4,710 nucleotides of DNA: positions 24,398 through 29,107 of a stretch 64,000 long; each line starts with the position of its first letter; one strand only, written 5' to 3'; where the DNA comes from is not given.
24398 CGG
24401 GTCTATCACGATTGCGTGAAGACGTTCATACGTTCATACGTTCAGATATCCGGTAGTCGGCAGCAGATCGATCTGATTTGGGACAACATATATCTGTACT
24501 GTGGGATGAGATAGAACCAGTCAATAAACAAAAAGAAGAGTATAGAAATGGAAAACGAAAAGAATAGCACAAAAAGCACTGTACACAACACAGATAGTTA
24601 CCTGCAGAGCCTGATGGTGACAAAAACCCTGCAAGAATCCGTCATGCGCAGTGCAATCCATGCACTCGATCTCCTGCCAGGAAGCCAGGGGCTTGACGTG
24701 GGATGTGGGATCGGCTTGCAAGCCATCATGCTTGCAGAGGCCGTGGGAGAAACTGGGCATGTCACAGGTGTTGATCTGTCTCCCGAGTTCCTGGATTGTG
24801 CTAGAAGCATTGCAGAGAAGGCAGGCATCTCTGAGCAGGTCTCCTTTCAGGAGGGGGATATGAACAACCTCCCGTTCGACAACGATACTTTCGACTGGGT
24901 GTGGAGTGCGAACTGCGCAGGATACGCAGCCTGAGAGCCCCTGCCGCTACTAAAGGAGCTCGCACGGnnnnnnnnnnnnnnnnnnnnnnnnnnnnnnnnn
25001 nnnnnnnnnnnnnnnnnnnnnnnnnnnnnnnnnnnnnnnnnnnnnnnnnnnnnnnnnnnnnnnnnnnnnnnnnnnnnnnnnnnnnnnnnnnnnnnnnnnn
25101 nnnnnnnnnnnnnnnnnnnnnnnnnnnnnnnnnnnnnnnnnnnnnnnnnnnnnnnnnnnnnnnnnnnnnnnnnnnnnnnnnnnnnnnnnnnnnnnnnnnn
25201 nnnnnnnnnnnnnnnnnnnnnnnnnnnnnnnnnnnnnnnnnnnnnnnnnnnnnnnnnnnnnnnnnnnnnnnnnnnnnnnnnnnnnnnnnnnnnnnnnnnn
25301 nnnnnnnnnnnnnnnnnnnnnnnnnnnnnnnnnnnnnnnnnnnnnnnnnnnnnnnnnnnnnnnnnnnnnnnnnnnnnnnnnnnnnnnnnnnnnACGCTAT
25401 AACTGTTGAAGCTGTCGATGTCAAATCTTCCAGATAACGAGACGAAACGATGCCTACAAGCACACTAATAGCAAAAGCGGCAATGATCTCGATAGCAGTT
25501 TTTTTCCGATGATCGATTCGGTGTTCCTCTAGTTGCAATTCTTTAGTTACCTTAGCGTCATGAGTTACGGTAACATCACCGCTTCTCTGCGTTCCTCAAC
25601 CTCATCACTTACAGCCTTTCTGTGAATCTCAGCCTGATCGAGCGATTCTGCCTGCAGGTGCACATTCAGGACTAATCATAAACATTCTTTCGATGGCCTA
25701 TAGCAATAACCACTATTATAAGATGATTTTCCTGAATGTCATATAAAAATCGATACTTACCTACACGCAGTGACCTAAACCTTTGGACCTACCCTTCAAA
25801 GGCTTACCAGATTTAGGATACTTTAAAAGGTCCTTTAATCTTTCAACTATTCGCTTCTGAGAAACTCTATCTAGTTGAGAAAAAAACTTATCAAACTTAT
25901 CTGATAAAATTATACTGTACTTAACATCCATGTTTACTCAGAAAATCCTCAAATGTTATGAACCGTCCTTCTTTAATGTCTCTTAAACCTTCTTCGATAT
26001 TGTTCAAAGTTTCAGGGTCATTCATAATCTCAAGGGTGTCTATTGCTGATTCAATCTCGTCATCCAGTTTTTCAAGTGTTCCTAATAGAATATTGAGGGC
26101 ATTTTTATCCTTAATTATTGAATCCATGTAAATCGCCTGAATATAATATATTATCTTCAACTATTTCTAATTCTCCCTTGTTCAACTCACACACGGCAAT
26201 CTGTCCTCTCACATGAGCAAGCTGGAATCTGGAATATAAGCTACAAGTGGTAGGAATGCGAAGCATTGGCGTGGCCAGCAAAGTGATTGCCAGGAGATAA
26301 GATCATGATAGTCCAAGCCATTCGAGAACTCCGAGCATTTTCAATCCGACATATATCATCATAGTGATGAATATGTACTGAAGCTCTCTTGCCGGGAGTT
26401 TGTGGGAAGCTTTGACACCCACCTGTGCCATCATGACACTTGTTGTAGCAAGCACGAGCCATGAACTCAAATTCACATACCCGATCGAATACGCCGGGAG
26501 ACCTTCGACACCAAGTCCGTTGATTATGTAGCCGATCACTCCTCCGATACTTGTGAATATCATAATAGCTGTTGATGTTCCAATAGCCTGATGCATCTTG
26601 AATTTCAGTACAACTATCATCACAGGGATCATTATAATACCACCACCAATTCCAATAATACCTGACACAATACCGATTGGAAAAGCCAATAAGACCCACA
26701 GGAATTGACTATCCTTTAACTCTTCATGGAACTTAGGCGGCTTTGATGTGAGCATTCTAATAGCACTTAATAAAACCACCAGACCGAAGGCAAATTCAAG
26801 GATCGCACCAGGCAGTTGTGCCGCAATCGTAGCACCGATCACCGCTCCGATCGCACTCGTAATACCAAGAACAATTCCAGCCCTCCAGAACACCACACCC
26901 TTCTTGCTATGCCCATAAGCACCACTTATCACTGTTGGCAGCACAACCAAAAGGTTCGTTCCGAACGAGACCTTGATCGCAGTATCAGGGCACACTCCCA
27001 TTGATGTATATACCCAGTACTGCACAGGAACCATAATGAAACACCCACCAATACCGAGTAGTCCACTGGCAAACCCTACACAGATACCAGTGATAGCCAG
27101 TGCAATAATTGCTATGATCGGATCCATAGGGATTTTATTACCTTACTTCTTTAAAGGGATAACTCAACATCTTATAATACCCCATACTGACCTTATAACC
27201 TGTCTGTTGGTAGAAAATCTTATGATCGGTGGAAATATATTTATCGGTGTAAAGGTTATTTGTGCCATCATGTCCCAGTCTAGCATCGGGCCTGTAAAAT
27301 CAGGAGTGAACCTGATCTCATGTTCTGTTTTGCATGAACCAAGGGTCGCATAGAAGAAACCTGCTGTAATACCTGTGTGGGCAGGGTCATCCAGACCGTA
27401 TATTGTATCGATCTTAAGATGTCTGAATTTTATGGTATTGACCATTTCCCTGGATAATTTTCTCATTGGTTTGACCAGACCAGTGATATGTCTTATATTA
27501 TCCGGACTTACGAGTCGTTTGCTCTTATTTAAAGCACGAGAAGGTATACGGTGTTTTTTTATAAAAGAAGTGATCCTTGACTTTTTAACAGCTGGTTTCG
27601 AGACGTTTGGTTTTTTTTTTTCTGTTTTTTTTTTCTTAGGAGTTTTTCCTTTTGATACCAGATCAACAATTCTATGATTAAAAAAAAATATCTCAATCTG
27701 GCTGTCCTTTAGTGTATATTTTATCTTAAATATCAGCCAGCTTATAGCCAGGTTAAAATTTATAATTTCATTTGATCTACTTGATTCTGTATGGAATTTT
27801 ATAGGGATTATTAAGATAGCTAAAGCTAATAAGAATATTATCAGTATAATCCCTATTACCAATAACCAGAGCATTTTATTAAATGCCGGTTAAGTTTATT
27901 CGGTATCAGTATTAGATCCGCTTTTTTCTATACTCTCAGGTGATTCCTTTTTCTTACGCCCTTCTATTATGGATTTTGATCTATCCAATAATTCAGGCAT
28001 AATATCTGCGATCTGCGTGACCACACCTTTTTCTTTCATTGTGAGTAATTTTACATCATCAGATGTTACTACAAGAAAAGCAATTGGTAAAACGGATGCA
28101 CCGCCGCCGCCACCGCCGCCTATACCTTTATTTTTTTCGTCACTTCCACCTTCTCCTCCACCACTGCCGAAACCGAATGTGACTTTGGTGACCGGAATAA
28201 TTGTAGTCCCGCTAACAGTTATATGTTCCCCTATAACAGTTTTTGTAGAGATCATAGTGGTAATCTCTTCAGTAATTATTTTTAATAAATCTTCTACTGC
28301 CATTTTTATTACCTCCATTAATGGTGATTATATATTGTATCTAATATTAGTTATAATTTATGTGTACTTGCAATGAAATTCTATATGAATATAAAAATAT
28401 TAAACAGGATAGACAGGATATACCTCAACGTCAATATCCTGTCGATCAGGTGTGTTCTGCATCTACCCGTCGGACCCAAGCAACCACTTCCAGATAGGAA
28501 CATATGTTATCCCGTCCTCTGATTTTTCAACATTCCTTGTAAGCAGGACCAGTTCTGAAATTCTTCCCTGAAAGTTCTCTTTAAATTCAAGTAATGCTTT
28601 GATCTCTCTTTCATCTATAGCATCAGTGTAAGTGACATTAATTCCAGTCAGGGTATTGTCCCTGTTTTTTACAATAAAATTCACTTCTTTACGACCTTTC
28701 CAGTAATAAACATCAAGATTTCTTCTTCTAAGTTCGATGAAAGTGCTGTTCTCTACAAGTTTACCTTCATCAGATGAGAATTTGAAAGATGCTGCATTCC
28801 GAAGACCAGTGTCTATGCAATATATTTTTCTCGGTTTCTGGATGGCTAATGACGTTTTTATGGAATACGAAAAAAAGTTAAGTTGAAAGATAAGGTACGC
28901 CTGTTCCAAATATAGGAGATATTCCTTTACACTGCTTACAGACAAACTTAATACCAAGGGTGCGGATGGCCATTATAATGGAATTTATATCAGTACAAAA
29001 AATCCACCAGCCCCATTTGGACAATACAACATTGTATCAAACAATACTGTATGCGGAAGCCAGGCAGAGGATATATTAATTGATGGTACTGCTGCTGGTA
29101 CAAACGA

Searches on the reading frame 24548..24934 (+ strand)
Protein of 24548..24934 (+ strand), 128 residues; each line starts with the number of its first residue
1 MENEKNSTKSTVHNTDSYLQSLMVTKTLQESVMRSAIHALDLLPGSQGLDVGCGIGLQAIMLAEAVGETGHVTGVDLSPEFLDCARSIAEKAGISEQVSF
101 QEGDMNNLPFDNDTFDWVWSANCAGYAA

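Call 80: search_protein_families(library=pfam, proteins=[window:24548-24934:+], max_evalue=0.00001)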
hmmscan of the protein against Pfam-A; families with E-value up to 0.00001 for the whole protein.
window:24548-24934:+ (128 aa): 9 families
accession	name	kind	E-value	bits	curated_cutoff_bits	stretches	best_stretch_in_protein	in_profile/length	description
PF13649.12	Methyltransf_25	-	1.3e-19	71.1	27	1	49-124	2-74/97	Methyltransferase domain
PF13847.12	Methyltransf_31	-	1.4e-16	60.9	27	1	46-121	5-81/145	Methyltransferase domain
PF08241.18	Methyltransf_11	-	9.5e-16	58.7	21.2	1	49-124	1-70/95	Methyltransferase domain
PF01209.24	Ubie_methyltran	-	3.2e-12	46.7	20.1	1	42-118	45-120/233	ubiE/COQ5 methyltransferase family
PF01135.25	PCMT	-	3e-10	40.7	20.3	1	30-106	59-134/210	Protein-L-isoaspartate(D-aspartate) O-methyltransferase (PCMT)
PF08242.18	Methyltransf_12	-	3.1e-09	37.9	30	1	49-124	1-75/98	Methyltransferase domain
PF02353.26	CMAS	-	4.4e-07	29.9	27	1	26-119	44-132/273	Mycolic acid cyclopropane synthetase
PF01596.23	Methyltransf_3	-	4.6e-07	29.8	22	1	41-105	41-105/204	O-methyltransferase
PF05175.20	MTS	-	5.6e-06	26.5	23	1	44-118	31-102/170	Methyltransferase small domain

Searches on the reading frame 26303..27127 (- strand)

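Call 50: search_protein_families(library=pfam, proteins=[window:26303-27127:-], max_evalue=0.001)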
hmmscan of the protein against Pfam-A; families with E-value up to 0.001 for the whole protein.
window:26303-27127:- (274 aa): 1 family
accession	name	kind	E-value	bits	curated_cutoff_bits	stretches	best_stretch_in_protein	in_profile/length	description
PF01925.25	TauE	-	1.7e-53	182.2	32.6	1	10-264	1-237/237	Sulfite exporter TauE/SafE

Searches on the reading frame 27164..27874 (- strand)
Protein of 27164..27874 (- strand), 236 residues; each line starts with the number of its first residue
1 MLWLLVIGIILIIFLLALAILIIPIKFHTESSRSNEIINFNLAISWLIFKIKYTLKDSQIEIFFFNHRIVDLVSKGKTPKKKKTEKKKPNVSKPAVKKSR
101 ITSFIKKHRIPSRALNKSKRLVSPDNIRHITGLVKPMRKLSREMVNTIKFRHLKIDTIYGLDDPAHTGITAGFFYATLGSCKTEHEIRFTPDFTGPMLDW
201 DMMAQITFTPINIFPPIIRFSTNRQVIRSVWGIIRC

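Call 50: search_protein_families(library=pfam, proteins=[window:27164-27874:-], max_evalue=0.001)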
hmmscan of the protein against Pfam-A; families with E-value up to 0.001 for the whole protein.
window:27164-27874:- (236 aa): 1 family
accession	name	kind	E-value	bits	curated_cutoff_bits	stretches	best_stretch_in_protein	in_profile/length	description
PF11167.13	DUF2953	-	1.1e-07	32.3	22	1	157-198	1-51/53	Protein of unknown function (DUF2953)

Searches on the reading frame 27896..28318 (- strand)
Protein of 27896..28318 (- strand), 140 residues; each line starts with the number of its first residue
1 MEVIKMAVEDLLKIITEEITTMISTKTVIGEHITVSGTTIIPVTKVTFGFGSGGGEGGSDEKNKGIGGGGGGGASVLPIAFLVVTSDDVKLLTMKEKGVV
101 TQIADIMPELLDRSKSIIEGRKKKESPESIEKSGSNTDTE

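Call 80: search_protein_families(library=pfam, proteins=[window:27896-28318:-], max_evalue=0.00001)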
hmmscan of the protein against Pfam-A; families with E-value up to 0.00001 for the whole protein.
window:27896-28318:- (140 aa): 1 family
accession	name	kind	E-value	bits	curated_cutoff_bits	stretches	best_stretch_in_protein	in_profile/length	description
PF09579.15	Spore_YtfJ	-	5.2e-25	88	25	1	34-112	2-81/81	Sporulation protein YtfJ (Spore_YtfJ)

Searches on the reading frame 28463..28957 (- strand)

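Call 50: search_protein_families(library=pfam, proteins=[window:28463-28957:-], max_evalue=0.001)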
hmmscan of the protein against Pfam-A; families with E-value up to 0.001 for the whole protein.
window:28463-28957:- (164 aa): 1 family
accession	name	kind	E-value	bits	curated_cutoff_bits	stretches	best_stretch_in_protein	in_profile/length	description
PF13635.12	DUF4143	-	3e-15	56.8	28.1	1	4-110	41-159/160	Domain of unknown function (DUF4143)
